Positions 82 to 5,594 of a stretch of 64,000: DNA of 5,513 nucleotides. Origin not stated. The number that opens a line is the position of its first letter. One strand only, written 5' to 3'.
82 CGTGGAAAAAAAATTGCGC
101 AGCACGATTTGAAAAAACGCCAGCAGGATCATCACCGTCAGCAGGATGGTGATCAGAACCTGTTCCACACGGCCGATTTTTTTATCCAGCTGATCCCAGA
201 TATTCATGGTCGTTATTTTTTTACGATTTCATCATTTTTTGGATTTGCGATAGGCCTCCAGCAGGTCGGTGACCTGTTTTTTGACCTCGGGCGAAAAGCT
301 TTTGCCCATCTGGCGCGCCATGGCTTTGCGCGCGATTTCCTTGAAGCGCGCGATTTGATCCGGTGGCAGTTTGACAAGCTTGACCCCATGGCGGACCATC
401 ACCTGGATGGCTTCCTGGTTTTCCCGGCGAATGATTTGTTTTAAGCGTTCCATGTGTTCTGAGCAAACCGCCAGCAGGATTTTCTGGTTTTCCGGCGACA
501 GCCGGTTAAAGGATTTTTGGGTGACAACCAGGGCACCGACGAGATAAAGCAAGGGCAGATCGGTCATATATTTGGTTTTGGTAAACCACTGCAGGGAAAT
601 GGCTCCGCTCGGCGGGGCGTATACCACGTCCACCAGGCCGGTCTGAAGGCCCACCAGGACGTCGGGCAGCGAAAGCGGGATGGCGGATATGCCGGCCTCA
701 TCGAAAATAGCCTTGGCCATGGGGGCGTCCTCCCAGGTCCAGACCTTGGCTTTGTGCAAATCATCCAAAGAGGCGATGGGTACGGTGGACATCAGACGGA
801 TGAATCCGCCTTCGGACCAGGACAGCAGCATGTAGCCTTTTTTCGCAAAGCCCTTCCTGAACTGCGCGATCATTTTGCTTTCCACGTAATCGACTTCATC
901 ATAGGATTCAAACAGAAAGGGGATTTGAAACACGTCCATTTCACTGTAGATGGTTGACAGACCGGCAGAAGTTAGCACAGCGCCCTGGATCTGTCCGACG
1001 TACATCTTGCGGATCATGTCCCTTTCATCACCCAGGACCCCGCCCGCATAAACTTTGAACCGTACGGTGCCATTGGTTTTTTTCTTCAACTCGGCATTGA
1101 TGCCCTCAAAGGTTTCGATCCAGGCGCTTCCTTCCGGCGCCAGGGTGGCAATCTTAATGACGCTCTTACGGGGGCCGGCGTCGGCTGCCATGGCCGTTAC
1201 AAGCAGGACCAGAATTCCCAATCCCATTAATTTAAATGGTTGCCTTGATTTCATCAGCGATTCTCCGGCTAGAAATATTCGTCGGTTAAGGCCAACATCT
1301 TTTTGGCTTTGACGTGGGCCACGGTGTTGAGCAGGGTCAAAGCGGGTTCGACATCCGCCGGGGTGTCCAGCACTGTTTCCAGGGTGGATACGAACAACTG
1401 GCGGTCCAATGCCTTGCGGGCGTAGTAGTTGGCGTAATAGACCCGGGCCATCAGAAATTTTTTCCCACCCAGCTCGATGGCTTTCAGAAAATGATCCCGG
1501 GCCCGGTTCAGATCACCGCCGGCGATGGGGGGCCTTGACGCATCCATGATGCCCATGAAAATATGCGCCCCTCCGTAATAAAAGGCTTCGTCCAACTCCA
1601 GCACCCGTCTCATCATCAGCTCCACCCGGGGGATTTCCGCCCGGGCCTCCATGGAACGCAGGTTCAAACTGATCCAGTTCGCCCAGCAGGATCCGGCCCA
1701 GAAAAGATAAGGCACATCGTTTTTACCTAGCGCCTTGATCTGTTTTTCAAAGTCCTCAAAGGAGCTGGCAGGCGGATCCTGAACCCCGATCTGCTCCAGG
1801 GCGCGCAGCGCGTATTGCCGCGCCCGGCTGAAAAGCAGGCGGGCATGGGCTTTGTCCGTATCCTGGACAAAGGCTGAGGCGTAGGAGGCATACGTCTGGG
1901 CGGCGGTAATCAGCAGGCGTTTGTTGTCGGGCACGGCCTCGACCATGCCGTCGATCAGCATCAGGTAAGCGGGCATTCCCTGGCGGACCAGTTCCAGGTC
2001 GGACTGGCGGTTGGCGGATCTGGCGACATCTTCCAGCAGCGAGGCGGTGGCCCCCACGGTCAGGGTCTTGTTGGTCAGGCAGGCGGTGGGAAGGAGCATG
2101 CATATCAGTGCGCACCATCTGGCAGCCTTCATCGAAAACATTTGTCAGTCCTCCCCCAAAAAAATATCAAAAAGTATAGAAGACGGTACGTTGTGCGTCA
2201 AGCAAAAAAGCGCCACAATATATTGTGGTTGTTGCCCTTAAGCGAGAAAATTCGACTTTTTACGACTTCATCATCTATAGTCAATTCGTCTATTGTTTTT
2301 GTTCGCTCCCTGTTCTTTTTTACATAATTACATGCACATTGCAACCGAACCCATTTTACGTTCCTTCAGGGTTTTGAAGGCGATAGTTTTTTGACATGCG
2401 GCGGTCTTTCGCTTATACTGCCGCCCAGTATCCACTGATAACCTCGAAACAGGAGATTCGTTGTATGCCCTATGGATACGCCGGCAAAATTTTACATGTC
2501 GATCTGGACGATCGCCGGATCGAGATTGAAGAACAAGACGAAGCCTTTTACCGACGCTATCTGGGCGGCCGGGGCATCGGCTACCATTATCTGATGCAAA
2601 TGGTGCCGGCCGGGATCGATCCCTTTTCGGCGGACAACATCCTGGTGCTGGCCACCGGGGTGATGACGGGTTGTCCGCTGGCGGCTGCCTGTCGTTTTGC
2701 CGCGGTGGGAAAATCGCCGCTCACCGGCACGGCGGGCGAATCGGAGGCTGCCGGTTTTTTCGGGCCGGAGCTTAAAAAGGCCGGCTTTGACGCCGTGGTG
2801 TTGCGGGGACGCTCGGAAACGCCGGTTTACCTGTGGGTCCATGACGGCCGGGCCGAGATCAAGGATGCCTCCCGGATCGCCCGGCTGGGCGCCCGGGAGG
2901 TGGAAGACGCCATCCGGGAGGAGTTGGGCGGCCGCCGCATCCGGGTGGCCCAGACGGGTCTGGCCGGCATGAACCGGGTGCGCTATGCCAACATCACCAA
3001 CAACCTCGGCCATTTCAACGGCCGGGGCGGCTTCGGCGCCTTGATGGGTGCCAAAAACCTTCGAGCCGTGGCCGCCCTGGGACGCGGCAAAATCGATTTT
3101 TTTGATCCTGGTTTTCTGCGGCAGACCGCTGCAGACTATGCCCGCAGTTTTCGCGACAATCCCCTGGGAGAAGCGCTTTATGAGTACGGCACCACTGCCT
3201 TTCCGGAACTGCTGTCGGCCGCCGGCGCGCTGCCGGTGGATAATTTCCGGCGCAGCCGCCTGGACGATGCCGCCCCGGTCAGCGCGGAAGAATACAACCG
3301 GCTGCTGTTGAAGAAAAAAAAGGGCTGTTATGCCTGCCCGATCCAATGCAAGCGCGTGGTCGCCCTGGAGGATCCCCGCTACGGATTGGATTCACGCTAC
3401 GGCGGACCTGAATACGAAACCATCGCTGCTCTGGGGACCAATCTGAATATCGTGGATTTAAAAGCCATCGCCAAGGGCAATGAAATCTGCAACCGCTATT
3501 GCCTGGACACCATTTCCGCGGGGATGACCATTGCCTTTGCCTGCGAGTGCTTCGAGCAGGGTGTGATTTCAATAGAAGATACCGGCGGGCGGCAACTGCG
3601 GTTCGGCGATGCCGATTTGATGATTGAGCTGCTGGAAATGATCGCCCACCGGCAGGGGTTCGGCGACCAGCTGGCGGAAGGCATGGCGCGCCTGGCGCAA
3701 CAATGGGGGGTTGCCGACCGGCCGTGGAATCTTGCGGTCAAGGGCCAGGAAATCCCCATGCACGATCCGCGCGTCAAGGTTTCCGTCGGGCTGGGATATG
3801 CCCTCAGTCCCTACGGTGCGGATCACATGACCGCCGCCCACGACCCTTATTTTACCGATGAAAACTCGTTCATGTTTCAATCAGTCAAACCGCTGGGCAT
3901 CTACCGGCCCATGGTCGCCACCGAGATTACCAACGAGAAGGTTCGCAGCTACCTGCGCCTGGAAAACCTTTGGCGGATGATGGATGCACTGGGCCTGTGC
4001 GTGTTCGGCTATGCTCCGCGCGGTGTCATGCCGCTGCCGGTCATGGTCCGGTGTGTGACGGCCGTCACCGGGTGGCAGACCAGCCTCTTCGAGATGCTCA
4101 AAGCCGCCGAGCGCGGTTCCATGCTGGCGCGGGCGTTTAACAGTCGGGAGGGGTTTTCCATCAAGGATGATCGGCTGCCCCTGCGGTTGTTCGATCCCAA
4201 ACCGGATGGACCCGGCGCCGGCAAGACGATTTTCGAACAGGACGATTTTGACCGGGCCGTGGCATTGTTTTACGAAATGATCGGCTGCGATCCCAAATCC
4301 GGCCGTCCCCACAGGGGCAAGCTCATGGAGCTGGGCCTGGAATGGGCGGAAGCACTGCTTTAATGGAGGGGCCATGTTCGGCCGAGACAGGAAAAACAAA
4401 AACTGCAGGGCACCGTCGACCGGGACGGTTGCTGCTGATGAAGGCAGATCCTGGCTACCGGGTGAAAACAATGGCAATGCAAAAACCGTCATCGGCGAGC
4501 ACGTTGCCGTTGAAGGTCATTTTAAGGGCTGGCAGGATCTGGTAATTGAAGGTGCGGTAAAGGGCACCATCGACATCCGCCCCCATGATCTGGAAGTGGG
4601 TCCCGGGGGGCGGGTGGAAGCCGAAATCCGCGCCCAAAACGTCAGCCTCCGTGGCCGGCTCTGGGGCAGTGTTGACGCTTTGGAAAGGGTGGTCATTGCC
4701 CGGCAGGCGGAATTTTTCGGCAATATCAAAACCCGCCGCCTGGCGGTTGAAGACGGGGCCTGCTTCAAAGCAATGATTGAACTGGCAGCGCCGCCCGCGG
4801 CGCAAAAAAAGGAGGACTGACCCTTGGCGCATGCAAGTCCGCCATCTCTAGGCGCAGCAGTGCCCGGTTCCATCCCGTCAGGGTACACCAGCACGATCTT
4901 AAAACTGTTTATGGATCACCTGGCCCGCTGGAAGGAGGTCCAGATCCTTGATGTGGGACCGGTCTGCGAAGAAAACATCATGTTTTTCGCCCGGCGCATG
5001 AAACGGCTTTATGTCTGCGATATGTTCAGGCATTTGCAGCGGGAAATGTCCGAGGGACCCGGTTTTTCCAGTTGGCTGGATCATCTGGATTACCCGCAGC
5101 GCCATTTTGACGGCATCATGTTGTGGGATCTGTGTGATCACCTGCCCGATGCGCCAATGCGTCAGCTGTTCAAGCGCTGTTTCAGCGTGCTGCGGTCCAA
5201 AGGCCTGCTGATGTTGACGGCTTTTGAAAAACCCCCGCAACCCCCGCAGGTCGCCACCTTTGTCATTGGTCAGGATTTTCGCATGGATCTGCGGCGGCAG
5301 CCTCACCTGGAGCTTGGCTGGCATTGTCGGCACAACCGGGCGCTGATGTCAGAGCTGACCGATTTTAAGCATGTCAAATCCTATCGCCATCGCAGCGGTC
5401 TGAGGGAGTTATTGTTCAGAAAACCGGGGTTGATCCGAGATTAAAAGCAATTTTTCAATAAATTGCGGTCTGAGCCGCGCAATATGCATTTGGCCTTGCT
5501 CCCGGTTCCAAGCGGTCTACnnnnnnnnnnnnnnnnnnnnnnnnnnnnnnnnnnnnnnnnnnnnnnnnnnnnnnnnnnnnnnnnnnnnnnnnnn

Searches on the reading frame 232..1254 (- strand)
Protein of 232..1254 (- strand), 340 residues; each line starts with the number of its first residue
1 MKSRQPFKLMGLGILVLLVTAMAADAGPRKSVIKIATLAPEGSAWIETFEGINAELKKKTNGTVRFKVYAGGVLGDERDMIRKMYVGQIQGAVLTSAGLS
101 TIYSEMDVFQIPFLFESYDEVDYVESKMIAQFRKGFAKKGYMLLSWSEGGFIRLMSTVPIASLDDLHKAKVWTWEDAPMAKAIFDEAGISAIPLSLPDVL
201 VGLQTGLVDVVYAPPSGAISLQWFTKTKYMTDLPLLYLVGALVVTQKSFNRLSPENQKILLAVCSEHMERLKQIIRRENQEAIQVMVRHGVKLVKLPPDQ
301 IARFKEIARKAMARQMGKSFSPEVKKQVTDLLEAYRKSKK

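Call 20: search_protein_families(library=pfam, proteins=[window:232-1254:-], max_evalue=0.01)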
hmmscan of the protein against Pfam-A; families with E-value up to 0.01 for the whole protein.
window:232-1254:- (340 aa): 1 family
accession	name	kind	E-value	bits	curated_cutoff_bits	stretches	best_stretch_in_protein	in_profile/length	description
PF03480.18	DctP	-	2.2e-46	158.9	23.4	1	36-315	2-282/286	Bacterial extracellular solute-binding protein, family 7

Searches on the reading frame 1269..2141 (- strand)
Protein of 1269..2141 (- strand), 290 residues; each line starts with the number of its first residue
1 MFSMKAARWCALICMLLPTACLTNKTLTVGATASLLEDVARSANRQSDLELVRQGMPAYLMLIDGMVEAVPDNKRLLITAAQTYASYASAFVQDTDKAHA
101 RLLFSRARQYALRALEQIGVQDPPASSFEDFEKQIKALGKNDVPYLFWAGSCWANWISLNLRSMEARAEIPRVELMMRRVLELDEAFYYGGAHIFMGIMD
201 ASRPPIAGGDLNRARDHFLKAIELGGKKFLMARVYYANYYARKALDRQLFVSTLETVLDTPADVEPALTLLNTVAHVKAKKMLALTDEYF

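Call 20: search_protein_families(library=pfam, proteins=[window:1269-2141:-], max_evalue=0.01)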
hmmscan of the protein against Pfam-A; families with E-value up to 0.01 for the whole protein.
window:1269-2141:- (290 aa): 1 family
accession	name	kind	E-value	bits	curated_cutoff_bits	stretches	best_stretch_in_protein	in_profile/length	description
PF16811.11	TAtT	-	1.8e-78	263.9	26.5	1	46-290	2-263/263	TRAP transporter T-component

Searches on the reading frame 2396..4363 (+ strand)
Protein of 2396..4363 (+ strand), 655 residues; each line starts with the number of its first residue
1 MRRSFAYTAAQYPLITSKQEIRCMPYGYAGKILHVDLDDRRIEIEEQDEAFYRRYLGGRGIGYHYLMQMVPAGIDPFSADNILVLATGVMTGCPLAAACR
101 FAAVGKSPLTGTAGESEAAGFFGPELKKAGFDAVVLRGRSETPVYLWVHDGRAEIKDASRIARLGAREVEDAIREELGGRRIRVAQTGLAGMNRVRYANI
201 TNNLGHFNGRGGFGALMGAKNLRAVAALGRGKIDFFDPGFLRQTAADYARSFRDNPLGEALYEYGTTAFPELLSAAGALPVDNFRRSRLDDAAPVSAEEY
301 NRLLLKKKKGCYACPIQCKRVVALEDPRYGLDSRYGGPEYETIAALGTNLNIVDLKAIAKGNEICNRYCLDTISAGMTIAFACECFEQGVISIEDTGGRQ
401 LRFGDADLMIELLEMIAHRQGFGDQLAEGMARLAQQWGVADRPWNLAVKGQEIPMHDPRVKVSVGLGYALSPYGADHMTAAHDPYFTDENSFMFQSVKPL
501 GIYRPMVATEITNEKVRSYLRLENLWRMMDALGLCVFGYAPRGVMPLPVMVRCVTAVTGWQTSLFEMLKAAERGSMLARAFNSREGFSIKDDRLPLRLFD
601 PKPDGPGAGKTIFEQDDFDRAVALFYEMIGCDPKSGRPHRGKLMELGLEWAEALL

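Call 8: search_protein_families(library=pfam, proteins=[window:2396-4363:+], max_evalue=0.01)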
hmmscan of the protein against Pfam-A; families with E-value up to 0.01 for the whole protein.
window:2396-4363:+ (655 aa): 2 families
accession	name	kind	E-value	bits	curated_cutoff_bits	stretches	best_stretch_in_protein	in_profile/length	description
PF01314.23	AFOR_C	-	2.4e-113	379.6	27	1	245-648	3-385/385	Aldehyde ferredoxin oxidoreductase, domains 2 & 3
PF02730.20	AFOR_N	-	2.6e-67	226.9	29.8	1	30-229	1-198/199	Aldehyde ferredoxin oxidoreductase, N-terminal domain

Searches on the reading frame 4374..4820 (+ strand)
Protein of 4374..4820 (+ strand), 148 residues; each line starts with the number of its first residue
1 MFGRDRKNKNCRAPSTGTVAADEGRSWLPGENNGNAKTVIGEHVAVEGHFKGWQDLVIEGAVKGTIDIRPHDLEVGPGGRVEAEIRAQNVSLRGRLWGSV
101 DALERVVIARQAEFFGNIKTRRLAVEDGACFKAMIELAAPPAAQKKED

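Call 8: search_protein_families(library=pfam, proteins=[window:4374-4820:+], max_evalue=0.01)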
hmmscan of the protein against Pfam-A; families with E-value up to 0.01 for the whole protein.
window:4374-4820:+ (148 aa): 1 family
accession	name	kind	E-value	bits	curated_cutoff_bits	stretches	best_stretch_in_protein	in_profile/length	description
PF04519.19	Bactofilin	-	1.3e-21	77.1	27.9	1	38-135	1-97/98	Polymer-forming cytoskeletal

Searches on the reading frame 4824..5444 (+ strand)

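Call 8: search_protein_families(library=pfam, proteins=[window:4824-5444:+], max_evalue=0.01)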
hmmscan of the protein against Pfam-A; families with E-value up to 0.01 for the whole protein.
window:4824-5444:+ (206 aa): 2 families
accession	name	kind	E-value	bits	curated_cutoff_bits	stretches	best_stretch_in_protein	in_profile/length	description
PF13489.12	Methyltransf_23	-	1.1e-05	25.6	27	1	86-184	73-142/164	Methyltransferase domain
PF13649.12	Methyltransf_25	-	0.0013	19.9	27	1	85-127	55-97/97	Methyltransferase domain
